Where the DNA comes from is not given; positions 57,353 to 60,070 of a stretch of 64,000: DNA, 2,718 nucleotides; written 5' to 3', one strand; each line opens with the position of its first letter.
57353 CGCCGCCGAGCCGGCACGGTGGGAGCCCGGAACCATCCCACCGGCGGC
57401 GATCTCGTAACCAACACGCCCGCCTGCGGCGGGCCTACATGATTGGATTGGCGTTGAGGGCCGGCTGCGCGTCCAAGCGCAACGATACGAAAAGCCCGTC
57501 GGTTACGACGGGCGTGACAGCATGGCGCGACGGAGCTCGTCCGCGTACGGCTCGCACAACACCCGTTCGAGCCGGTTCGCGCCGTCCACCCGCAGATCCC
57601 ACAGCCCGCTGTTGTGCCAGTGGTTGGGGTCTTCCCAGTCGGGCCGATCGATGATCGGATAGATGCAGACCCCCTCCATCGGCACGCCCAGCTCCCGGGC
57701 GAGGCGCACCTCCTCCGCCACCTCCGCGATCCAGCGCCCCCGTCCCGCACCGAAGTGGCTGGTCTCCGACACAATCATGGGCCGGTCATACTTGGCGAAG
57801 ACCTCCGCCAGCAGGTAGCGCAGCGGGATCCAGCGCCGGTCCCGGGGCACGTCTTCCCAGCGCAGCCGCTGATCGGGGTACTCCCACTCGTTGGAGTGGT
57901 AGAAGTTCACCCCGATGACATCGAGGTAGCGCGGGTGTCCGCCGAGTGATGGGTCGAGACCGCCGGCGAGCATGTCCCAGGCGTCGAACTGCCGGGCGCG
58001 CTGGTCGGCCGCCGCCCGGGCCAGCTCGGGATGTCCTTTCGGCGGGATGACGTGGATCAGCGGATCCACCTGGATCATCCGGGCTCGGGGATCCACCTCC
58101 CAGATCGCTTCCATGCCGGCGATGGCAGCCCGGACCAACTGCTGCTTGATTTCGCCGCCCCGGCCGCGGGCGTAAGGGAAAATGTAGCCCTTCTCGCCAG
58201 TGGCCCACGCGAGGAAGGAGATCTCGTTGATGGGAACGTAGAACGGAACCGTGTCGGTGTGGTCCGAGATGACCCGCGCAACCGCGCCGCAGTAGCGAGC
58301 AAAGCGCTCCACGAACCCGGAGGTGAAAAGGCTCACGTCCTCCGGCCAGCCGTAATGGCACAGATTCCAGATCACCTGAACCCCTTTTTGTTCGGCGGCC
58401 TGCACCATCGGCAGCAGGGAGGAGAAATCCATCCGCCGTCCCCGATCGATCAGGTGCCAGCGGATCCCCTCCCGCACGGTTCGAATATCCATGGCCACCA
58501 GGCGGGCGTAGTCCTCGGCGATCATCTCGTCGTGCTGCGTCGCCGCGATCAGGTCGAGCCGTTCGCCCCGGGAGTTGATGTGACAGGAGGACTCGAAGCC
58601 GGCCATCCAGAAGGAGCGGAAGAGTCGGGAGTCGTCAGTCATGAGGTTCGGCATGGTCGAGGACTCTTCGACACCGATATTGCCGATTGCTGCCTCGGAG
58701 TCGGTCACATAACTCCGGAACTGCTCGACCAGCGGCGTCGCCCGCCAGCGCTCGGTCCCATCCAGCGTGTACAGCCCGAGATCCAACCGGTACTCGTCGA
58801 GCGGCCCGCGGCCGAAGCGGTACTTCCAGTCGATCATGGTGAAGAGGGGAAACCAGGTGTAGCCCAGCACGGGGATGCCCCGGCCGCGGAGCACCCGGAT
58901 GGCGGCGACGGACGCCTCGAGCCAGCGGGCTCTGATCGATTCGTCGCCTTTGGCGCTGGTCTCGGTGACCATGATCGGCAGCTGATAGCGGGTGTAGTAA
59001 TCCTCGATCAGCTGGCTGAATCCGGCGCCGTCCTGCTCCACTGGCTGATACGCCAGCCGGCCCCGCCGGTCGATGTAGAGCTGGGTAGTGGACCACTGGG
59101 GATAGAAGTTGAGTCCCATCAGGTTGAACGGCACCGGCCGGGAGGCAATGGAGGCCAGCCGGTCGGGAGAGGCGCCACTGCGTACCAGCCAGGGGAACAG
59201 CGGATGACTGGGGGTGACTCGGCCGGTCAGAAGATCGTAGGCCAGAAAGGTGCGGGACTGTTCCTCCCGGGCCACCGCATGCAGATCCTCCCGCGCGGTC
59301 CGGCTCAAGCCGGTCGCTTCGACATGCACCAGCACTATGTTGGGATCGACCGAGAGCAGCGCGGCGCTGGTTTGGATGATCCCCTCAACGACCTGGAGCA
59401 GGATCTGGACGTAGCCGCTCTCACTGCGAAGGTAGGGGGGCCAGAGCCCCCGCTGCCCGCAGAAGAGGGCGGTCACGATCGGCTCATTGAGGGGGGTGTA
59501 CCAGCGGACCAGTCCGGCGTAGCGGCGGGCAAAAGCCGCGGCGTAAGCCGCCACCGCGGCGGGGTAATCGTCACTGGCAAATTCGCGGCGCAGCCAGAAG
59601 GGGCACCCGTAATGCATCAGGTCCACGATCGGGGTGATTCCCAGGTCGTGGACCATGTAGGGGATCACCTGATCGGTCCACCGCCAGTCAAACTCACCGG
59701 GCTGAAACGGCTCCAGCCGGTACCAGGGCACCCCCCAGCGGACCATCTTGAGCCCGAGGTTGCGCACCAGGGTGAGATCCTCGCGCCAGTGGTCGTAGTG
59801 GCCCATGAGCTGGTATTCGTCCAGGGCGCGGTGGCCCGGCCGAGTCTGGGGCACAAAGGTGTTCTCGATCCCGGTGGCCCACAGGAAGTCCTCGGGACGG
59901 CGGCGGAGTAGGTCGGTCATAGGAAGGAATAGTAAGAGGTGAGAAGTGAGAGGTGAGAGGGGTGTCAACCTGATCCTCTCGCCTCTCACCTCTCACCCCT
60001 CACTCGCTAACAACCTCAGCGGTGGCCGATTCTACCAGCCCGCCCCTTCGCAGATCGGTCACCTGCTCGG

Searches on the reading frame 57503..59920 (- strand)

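Call 105: search_protein_families(library=pfam, proteins=[window:57503-59920:-], max_evalue=0.001)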
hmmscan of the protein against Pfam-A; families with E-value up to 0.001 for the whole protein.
window:57503-59920:- (805 aa): 2 families
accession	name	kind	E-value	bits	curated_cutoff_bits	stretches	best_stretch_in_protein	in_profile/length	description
PF00232.24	Glyco_hydro_1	-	5.9e-13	48.5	22.6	1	40-167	55-186/453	Glycosyl hydrolase family 1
PF02449.21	Glyco_hydro_42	-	2.1e-05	24.5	21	1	43-114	10-80/376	Beta-galactosidase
